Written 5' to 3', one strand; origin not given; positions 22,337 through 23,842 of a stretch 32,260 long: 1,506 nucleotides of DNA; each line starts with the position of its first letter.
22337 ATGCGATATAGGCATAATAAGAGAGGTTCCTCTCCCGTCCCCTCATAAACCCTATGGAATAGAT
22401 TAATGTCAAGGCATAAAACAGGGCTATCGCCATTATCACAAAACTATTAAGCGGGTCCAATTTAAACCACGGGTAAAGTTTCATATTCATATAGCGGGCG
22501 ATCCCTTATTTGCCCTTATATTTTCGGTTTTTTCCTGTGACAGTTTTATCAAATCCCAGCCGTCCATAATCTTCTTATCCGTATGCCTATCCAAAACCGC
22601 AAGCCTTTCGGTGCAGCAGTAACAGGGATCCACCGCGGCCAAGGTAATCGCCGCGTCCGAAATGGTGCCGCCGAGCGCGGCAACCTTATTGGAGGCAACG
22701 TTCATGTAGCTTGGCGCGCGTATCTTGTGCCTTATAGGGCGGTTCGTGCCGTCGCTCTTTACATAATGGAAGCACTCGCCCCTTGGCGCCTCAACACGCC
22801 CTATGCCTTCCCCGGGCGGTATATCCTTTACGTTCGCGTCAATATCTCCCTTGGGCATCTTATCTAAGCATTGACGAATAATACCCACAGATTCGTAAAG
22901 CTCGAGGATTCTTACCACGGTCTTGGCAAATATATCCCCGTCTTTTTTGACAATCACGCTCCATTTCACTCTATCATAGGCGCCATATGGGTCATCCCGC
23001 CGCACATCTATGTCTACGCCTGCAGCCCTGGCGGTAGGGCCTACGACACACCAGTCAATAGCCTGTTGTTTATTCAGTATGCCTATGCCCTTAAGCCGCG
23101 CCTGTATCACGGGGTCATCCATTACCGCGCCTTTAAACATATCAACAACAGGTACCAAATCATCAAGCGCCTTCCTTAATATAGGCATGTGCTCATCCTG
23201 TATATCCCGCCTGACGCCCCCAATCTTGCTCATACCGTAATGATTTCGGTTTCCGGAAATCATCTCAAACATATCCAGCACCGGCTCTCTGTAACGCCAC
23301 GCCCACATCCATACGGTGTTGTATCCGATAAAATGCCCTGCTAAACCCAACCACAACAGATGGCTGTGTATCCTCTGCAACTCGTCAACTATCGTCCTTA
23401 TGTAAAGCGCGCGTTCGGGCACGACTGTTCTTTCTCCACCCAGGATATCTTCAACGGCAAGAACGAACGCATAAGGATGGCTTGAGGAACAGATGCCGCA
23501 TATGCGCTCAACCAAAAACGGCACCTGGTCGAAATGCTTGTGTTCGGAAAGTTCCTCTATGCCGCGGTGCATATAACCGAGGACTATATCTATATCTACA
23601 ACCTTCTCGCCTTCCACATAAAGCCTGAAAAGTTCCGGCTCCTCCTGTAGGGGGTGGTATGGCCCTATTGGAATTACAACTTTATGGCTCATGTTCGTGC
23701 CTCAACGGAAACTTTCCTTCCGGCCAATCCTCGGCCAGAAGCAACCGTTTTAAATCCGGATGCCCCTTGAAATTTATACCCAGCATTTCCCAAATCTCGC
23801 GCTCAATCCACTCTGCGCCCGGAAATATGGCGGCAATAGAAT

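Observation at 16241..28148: Mrp-linked group-4 [NiFe]-hydrogenase with an AsrAB-like NAD(P)H/FAD input module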

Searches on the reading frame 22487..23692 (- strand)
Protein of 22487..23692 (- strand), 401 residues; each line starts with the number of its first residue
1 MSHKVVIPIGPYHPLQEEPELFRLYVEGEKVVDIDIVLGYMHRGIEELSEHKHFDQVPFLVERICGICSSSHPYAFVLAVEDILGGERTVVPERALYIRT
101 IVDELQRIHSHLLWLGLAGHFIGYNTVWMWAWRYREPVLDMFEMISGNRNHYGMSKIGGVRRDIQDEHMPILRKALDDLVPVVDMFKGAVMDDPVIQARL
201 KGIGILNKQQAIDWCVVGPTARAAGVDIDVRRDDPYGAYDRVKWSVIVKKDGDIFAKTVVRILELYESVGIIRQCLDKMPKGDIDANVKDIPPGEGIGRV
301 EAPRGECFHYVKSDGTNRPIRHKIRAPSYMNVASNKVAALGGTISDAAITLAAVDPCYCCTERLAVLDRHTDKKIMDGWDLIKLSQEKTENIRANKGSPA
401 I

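Call 4: search_protein_families(library=pfam, proteins=[window:22487-23692:-], max_evalue=0.01)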
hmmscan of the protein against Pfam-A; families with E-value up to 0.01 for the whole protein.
window:22487-23692:- (401 aa): 2 families
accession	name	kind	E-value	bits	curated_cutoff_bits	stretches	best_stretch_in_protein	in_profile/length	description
PF00346.24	Complex1_49kDa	-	7.5e-71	238.8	24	2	122-288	2-168/271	Respiratory-chain NADH dehydrogenase, 49 Kd subunit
PF00374.24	NiFeSe_Hases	-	1.6e-13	50.9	25.8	1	43-114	1-69/508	Nickel-dependent hydrogenase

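Call 6: search_protein_families(library=ncbifam, proteins=[window:22487-23692:-], max_evalue=0.001)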
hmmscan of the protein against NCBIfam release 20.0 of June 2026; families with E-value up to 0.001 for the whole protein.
window:22487-23692:- (401 aa): 14 families
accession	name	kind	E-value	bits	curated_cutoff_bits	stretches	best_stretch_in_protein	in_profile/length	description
NF004739.1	PRK06075.1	equivalog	1.4e-98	330.2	360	2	6-287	2-280/384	NADH-quinone oxidoreductase subunit D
TIGR01962.1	NuoD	equivalog_domain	3.6e-86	289.4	459.35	2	4-289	2-284/386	NADH dehydrogenase (quinone) subunit D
NF040602.1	F420_dehyd_FpoD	exception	8.3e-83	278.4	600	1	3-361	6-370/372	F420H2 dehydrogenase subunit FpoD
NF008974.0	PRK12322.1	equivalog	6.6e-80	268.8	522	1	4-356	6-359/366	NADH-quinone oxidoreductase subunit D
NF009808.0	PRK13292.1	equivalog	3e-70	237.1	1156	2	4-283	407-683/791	NADH-quinone oxidoreductase subunit B/C/D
NF008728.0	PRK11742.1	equivalog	8e-64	216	840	2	6-287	216-494/598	NADH-quinone oxidoreductase subunit C/D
NF005649.0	PRK07415.1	equivalog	1.4e-61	208.7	583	2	3-285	9-289/394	NAD(P)H-quinone oxidoreductase subunit H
TIGR03295.1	frhA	equivalog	1.2e-18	67.3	392.5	1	43-170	41-172/412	coenzyme F420 hydrogenase subunit alpha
NF033181.1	NiFeSe_hydrog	equivalog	6.5e-16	58.3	600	1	25-114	21-106/507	nickel-dependent hydrogenase large subunit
NF045518.1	H2_NiFeSe_large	exception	6.9e-14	51.5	780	1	24-114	20-106/485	NiFeSe hydrogenase large subunit HysA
NF041785.2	VhuA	equivalog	1.4e-11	43.6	800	1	41-114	37-107/418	F420-non-reducing hydrogenase Vhu subunit A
NF040828.1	sulfhyd_ShyA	equivalog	3.3e-11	42.7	700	1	26-137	21-131/415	NAD(P)-dependent hydrogenase/sulfhydrogenase 2 subunit alpha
NF007778.0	PRK10467.1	equivalog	6e-10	38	969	1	36-113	32-106/567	hydrogenase 2 large subunit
NF007550.0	PRK10170.1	equivalog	2.1e-08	33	1101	1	26-114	37-122/597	Ni/Fe-hydrogenase large subunit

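Call 9: find_homologous_proteins(query=window:22487-23692:-, max_evalue=1e-20)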
Query window:22487-23692:- (401 aa): 7912 proteins with E <= 1e-20 among 8000 candidates; the best 120 are listed.
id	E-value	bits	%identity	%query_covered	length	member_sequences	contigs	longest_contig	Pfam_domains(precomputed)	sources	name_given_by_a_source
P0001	2.6e-275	931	100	100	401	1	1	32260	PF00374.25,PF00346.25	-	-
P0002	8.3e-262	886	95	99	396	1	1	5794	PF00374.25,PF00346.25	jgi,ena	-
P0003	3.0e-248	841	89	98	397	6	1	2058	PF00374.25,PF00346.25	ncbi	-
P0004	2.4e-247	838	89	98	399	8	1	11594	PF00374.25,PF00346.25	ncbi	-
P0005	7.9e-246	833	89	98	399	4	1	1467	PF00374.25,PF00346.25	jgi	-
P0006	2.0e-245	832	87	98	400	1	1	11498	PF00374.25,PF00346.25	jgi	jgi:NADH-quinone oxidoreductase subunit D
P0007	3.9e-245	831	87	98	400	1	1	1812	PF00374.25,PF00346.25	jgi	-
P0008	7.1e-245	830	87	98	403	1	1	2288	PF00374.25,PF00346.25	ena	-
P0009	8.1e-245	830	87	98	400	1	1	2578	PF00374.25,PF00346.25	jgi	jgi:NADH-quinone oxidoreductase subunit D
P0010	1.5e-244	829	88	98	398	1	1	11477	PF00374.25,PF00346.25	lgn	-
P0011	6.4e-243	824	87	98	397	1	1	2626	PF00374.25,PF00346.25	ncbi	-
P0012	7.8e-243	824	87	99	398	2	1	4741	PF00374.25,PF00346.25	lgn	-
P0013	1.6e-242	823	89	98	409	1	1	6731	PF00374.25,PF00346.25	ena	-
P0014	1.6e-242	823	87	99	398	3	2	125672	PF00374.25,PF00346.25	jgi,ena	-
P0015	7.1e-242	820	87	98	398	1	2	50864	PF00374.25,PF00346.25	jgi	jgi:NADH-quinone oxidoreductase subunit D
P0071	2.8e-234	795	85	98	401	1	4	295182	PF00374.25,PF00346.25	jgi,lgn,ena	jgi:NADH-quinone oxidoreductase subunit D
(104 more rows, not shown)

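Call 17: search_solved_structures(query=window:22487-23692:-, max_evalue=1e-10)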
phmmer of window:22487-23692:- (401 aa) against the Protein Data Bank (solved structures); distinct sequences matched with E-value up to 1e-10: 67 (the best 60 are shown).
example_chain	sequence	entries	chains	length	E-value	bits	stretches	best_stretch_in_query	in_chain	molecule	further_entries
6cfw_L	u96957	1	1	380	3.1e-85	289.6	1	4-363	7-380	Membrane-bound hydrogenase subunit alpha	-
7z0s_E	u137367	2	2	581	2.1e-76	260.5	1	6-385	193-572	Formate hydrogenlyase subunit 5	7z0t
2fug_4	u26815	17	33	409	6e-65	222.8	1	6-296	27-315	NADH-quinone oxidoreductase chain 4 | NADH-QUINONE OXIDOREDUCTASE SUBUNIT 4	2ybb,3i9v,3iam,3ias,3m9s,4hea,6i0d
7q5y_B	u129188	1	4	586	2e-59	204.6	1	5-287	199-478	NADH-quinone oxidoreductase subunit C/D 2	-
6hum_H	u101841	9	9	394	4.5e-55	190.2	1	4-284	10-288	NAD(P)H-quinone oxidoreductase subunit H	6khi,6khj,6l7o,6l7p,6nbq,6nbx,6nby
6u8y_L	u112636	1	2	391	2e-52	181.5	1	9-357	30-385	NADH dehydrogenase subunit D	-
7arc_D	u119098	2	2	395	8.8e-52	179.4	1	6-296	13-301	ND7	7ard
7eu3_H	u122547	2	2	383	2.7e-51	177.8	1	6-284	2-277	NAD(P)H-quinone oxidoreductase subunit H, chloroplastic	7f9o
7wfg_H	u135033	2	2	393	5.1e-51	176.9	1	5-285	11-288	NAD(P)H-quinone oxidoreductase subunit H, chloroplastic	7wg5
7zm7_C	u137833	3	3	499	2e-50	174.9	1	6-293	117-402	NADH-ubiquinone oxidoreductase 49 kDa subunit-like protein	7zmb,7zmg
9f5x_E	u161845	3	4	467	3.5e-50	174.1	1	7-293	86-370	NADH:ubiquinone oxidoreductase 49 kD subunit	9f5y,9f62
8e9g_D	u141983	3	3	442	5.1e-50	173.6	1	3-287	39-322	NADH-quinone oxidoreductase subunit D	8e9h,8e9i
6h8k_C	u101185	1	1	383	2.2e-49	171.5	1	7-286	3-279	NUCM protein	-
6gcs_C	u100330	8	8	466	3e-49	171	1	7-286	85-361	49-KDA PROTEIN (NUCM) | Subunit NUCM of NADH:Ubiquinone Oxidoreductase (Complex I) | NUCM protein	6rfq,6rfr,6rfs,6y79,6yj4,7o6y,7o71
9iho_D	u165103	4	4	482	1.5e-48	168.7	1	7-296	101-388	NUCM (49 kDa) subunit of mitochondrial NADH:ubiquinone oxidoreductase (Complex I)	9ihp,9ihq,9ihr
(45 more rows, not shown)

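Call 25: find_encoding_contigs(protein=P0071, flank=10000, max_places=2)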
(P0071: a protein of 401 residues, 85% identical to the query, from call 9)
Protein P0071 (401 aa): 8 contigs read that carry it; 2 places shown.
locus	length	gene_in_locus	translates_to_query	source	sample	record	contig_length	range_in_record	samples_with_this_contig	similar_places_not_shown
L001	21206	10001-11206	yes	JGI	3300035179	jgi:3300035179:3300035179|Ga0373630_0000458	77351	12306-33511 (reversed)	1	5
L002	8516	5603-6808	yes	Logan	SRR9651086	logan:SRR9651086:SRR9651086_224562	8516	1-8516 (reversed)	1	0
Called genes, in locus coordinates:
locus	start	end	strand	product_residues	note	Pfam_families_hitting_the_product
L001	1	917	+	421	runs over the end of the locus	PF07690:MFS_1, PF12832:MFS_1_like (weak), PF11700:ATG22, PF07690:MFS_1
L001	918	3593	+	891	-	PF00501:AMP-binding, PF23562:AMP-binding_C_3 (weak), PF00550:PP-binding (weak), PF01553:Acyltransferase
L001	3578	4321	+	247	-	PF02673:BacA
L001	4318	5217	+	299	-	PF00294:PfkB, PF08543:Phos_pyr_kin (weak)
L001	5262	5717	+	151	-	PF09424:YqeY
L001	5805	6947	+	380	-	PF17179:Fer4_22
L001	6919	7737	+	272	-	PF00970:FAD_binding_6 (weak), PF00175:NAD_binding_1, PF10418:DHODB_Fe-S_bind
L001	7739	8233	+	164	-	PF12838:Fer4_7 (faint), PF13237:Fer4_10 (faint), PF13247:Fer4_11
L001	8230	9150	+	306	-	PF00146:NADHdh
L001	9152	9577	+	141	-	PF01058:Oxidored_q6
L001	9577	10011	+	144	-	PF00329:Complex1_30kDa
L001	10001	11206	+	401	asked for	PF00374:NiFeSe_Hases, PF00346:Complex1_49kDa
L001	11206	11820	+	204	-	PF01895:PhoU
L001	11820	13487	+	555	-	PF00361:Proton_antipo_M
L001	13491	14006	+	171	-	PF13244:MbhD, PF20501:MbhE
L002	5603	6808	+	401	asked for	PF00374:NiFeSe_Hases, PF00346:Complex1_49kDa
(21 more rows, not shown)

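Call 28: search_protein_representatives(protein=window:22487-23692:-)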
Query: 401 residues. Proteins with E-value up to 0.001 (for the whole library): 8964; up to 1e-10: 4217; up to 1e-30: 832. The best 150 are listed.
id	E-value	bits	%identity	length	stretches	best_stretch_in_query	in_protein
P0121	1.2e-156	538.0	59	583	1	5-394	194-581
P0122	3.1e-152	523.5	59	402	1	1-398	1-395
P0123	7.8e-115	400.3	63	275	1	6-279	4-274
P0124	2.7e-112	391.9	48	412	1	11-392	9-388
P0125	4.7e-109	381.2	60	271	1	129-396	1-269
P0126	5.1e-107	374.6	46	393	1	4-370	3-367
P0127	4.0e-106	371.6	47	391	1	2-381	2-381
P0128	2.1e-105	369.2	64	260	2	1-208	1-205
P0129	6.7e-104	364.3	49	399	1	4-373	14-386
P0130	1.6e-101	356.5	43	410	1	3-381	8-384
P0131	7.5e-101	354.2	47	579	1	6-375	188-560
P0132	3.9e-100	351.9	49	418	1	5-370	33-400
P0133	3.0e-97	342.4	42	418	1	5-387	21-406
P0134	2.6e-96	339.3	45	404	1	4-377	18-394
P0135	5.7e-96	338.2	45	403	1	6-369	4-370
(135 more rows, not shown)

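Call 30: find_related_loci(query=A1, collection=genome_contigs, flank=10000)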
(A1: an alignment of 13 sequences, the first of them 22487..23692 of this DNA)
Query A1 (401 aa) in genome_contigs; peptide patterns used: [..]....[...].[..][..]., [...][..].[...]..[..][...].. (x = any residue, [..] = any of these).
600 stretches matched a pattern (row limit reached: there are more); 592 encode a relative of the query (tblastn E <= 1e-3); the best 80 are kept; 80 distinct loci.
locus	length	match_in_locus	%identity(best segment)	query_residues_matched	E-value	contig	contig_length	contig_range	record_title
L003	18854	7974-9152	82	1-393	0e+0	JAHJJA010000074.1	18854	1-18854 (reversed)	MAG: Candidatus Omnitrophota bacterium isolate Modern_marine_rock_biofilm.mb.15 Modern_marine_rock.mb.15_k141_427539, wh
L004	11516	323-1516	80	1-398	0e+0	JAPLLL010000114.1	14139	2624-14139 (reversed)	MAG: Candidatus Omnitrophota bacterium isolate LacPavin_0419_WC90_MAG_48_6 LacPavin_0419_WC90_scaffold_184074, whole gen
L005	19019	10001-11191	80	1-397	0e+0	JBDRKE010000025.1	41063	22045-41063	MAG: Candidatus Omnitrophota bacterium isolate MEGAHIT-group-1.695 k141_4693168, whole genome shotgun sequence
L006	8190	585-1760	81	1-395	0e+0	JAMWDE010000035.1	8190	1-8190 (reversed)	MAG: Candidatus Omnitrophota bacterium isolate QZM4_2.bins.442.Tibet NODE_36142_length_8190_cov_0.983381, whole genome s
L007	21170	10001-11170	79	1-393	0e+0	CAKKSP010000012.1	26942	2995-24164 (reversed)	Omnitrophica bacterium GWA2_41_15 isolate Hainich-Omni-XIII genome assembly, contig: Omni_Hai_XIII_Hain_H41_02um_R1_1325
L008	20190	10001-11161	79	4-393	0e+0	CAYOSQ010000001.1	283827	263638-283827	MAG TPA_asm: uncultured Planctomycetia bacterium isolate SRP077602_co2_125 genome assembly, contig: NODE_13_length_28382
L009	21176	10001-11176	76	5-399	0e+0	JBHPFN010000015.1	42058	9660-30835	Candidatus Omnitrophota bacterium isolate SAG AM-311-J20 NODE_15_length_42058_cov_33.033260, whole genome shotgun sequen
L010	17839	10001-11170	72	4-393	0e+0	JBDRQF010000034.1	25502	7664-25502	MAG: Elusimicrobiota bacterium isolate MEGAHIT-group-2.27 k141_1323921, whole genome shotgun sequence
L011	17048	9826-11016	70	1-401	0e+0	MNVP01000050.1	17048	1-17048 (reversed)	MAG: Candidatus Omnitrophica bacterium CG1_02_40_15 cg1_0.2_scaffold_2987_c, whole genome shotgun sequence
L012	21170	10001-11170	71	1-393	0e+0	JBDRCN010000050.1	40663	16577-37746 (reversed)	MAG: Candidatus Omnitrophota bacterium isolate MEGAHIT-group-1.186 k141_4229274, whole genome shotgun sequence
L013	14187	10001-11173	68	4-395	0e+0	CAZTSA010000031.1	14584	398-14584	MAG TPA_asm: uncultured Clostridia bacterium isolate binchicken_co124_176 genome assembly, contig: NODE_2386_length_1458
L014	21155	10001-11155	68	6-393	0e+0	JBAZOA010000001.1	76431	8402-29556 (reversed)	MAG: Candidatus Omnitrophota bacterium isolate SO_2017_LW4_83 scaffold_975_c1_LW137-91_2017, whole genome shotgun sequen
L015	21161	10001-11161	71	4-392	0e+0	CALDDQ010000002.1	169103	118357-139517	MAG: uncultured Endomicrobia bacterium isolate N1_Bin_MAXBIN__092_1 genome assembly, contig: c_000000827914, whole genom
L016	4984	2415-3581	67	4-392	0e+0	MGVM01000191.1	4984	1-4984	MAG: Elusimicrobia bacterium RIFOXYB2_FULL_48_7 rifoxyb2_full_scaffold_6941, whole genome shotgun sequence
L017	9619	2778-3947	65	1-393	6e-179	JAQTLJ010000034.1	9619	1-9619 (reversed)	MAG: Candidatus Margulisiibacteriota bacterium isolate STA_14 NODE_14751_length_9619_cov_2.716393_Sandtown_A, whole geno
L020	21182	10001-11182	63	1-393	3e-174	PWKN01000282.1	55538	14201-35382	MAG: Bacteroidales bacterium isolate CSSed10_193 CS-Sed10-C486, whole genome shotgun sequence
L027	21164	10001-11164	63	4-395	4e-173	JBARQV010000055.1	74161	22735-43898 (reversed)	MAG: Candidatus Omnitrophota bacterium isolate MFD13425_ilm_asm_bin19 k127_329324, whole genome shotgun sequence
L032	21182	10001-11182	63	4-397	6e-172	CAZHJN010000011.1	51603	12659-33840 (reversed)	MAG TPA_asm: uncultured bacterium isolate SRP098346_co1_153 genome assembly, contig: NODE_295_length_51603_cov_11.328509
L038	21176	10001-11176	63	5-397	9e-171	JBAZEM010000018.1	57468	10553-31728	MAG: Kiritimatiellia bacterium isolate SO_2017_LW3_126 NODE_1105_length_57468_cov_7.188800_LW162_2017, whole genome shot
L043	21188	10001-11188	62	1-395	2e-169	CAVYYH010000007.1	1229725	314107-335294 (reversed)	MAG: uncultured Bacteroidales bacterium isolate MFD02979.bin.1.67 genome assembly, contig: contig_59964, whole genome sh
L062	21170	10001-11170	59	4-397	3e-164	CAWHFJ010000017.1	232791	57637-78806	MAG: Candidatus Omnitrophota bacterium isolate MFD04780.bin.2.175 genome assembly, contig: contig_37715, whole genome sh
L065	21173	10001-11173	62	4-397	3e-164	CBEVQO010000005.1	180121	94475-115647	MAG TPA_asm: uncultured bacterium isolate SRR24791474_binner123_Refined_18 genome assembly, contig: ERZ25515408.19, whol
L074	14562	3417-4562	65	6-392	1e-161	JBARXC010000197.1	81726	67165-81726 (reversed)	MAG: bacterium isolate MFD12922_ilm_asm_bin33 k127_156962, whole genome shotgun sequence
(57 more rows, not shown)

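Call 36: search_protein_families(library=pfam, proteins=[L015:1199-4681:+, L038:2953-5664:+, L065:1226-4237:+, L032:3409-5772:+, L032:1049-3406:+, L008:3820-5646:+, L043:2259-4367:-, L020:2301-4661:-, L062:492-3755:+, L027:2699-4546:+], max_evalue=0.00001)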
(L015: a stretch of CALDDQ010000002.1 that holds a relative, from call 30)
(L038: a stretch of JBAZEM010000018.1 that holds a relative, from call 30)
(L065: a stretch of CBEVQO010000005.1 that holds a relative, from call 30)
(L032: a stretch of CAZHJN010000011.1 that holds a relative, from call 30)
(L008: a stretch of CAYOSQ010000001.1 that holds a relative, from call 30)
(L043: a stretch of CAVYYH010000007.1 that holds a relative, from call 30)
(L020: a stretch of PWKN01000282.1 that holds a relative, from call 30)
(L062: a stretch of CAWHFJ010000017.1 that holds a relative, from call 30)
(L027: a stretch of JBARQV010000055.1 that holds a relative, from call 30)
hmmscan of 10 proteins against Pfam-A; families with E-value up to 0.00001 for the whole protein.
L015:1199-4681:+ (1160 aa): 2 families
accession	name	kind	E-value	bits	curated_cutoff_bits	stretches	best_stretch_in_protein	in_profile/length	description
PF00754.31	F5_F8_type_C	-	2.2e-36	125.2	28.2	2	186-296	2-122/127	F5/8 type C domain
PF22633.2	F5_F8_type_C_2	-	5e-31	107.6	27.8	2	200-284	1-91/91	NedA-like, galactose-binding domain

L038:2953-5664:+ (903 aa): 5 families
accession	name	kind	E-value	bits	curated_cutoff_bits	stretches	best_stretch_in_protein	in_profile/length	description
PF00133.28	tRNA-synt_1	-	5.9e-139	463.8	22.7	1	16-565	1-413/414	tRNA synthetases class I (I, L, M and V)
PF08264.19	Anticodon_1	-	1.2e-37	129.4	25.1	1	612-766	1-146/148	Anticodon-binding domain of tRNA ligase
PF09334.17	tRNA-synt_1g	-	2.3e-22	79.8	20.1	2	41-189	4-134/391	tRNA synthetases class I (M)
PF10458.14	Val_tRNA-synt_C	-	5.9e-13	49.3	25.9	1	825-883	1-59/66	Valyl tRNA synthetase tRNA binding arm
PF13603.12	tRNA-synt_1_2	-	1.9e-07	31.2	25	0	245-305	86-146/185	Leucyl-tRNA synthetase, editing domain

L065:1226-4237:+ (1003 aa): 1 family
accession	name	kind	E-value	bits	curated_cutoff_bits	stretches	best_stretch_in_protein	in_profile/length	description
PF00927.28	Transglut_C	-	1.2e-06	29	26.6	0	911-971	14-77/106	Transglutaminase family, C-terminal ig like domain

L032:3409-5772:+ (787 aa): 0 families

L032:1049-3406:+ (785 aa): 1 family
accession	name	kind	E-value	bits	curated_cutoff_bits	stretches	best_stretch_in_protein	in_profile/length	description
PF16126.11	DUF4838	-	9.8e-49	166.7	26.6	1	320-636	7-323/325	Domain of unknown function (DUF4838)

L008:3820-5646:+ (608 aa): 2 families
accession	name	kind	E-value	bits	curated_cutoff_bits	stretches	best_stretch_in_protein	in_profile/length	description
PF02517.21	Rce1-like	-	1.7e-10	41.4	22.4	1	415-506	5-92/93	Type II CAAX prenyl endopeptidase Rce1-like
PF16244.11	DUF4901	-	2.8e-06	27.9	27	1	92-190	31-126/148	YcdB, YcdC repeated domain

L043:2259-4367:- (702 aa): 5 families
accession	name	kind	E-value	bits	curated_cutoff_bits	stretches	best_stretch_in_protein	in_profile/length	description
PF22521.2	HypF_C_2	-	2e-76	257.4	27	1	451-690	1-241/241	Carbamoyltransferase, Kae1-like Domain, second subdomain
PF01300.24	Sua5_yciO_yrdC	-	2.6e-41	141.5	25.1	1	157-329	3-178/178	Telomere recombination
PF17788.7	HypF_C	-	3.2e-36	124.4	23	1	344-442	4-99/99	HypF Kae1-like domain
PF07503.17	zf-HYPF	-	2.2e-23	82.2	23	2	104-136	1-33/34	HypF finger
PF00814.31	TsaD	-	4.2e-06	27.1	24.8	0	550-666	137-241/264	tRNA N6-adenosine threonylcarbamoyltransferase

L020:2301-4661:- (786 aa): 5 families
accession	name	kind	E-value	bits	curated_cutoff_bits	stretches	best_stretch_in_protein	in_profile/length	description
PF22521.2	HypF_C_2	-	3.3e-76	256.7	27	1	531-773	1-241/241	Carbamoyltransferase, Kae1-like Domain, second subdomain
PF01300.24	Sua5_yciO_yrdC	-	1.9e-40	138.7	25.1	1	238-411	2-178/178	Telomere recombination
PF17788.7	HypF_C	-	1.6e-33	115.8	23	1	427-520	5-99/99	HypF Kae1-like domain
PF07503.17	zf-HYPF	-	2.9e-28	97.8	23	2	186-219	1-34/34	HypF finger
PF00708.24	Acylphosphatase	-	9.4e-14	51.9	22.5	1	37-116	3-83/85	Acylphosphatase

L062:492-3755:+ (1087 aa): 0 families

L027:2699-4546:+ (615 aa): 3 families
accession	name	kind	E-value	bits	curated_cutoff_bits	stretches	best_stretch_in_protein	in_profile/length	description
PF13520.12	AA_permease_2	-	1.3e-48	166.5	27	1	12-393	1-400/427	Amino acid permease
PF00324.27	AA_permease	-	7e-40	137.5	24.6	1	17-403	2-426/470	Amino acid permease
PF00359.27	PTS_EIIA_2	-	8.7e-24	84.6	27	1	483-607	16-141/144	Phosphoenolpyruvate-dependent sugar phosphotransferase system, EIIA 2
